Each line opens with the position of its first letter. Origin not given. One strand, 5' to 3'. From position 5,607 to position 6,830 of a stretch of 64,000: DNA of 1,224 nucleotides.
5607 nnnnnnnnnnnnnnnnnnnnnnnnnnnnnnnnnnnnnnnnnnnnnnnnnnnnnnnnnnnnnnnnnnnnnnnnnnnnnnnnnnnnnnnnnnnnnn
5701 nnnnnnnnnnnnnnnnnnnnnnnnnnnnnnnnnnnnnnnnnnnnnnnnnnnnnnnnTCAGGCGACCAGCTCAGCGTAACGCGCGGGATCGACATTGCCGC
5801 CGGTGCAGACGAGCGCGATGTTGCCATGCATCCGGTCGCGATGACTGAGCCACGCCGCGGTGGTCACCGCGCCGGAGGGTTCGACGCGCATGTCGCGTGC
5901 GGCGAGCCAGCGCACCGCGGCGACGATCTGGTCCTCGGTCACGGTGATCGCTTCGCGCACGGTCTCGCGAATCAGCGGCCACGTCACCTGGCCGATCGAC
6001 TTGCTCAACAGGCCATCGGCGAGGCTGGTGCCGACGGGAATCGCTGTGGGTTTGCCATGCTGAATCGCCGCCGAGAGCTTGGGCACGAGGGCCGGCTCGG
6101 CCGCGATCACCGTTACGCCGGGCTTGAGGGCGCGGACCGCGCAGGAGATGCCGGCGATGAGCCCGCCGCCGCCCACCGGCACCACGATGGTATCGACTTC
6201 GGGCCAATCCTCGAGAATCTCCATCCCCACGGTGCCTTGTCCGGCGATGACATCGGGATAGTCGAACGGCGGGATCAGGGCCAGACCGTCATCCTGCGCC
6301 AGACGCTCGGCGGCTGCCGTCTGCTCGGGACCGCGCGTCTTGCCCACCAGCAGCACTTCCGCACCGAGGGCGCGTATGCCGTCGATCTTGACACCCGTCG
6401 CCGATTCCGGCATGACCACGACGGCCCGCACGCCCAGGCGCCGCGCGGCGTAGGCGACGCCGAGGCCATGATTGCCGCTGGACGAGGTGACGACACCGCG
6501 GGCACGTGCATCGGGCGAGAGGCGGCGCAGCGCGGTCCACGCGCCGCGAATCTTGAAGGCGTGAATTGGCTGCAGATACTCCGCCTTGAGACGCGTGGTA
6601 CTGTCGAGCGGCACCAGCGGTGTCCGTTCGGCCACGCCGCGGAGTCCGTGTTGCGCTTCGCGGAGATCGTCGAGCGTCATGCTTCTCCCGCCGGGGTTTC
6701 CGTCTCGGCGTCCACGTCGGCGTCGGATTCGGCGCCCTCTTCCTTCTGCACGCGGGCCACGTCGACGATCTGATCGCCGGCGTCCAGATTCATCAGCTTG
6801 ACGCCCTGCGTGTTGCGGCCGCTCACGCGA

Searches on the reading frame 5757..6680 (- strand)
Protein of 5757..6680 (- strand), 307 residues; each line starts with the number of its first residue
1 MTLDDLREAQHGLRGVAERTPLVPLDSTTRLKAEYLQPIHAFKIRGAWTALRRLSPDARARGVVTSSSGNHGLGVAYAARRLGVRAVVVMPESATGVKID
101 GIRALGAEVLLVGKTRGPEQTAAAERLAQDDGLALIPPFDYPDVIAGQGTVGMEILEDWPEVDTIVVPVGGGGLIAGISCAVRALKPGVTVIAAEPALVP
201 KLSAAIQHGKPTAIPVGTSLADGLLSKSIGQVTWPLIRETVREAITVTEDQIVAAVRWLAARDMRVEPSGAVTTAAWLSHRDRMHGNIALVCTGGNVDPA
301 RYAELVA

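Call 75: search_protein_families(library=pfam, proteins=[window:5757-6680:-], max_evalue=0.00001)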
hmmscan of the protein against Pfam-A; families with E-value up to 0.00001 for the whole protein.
window:5757-6680:- (307 aa): 1 family
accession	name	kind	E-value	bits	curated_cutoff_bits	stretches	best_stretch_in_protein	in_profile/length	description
PF00291.31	PALP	-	4e-74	250.1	35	1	18-294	6-295/295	Pyridoxal-phosphate dependent enzyme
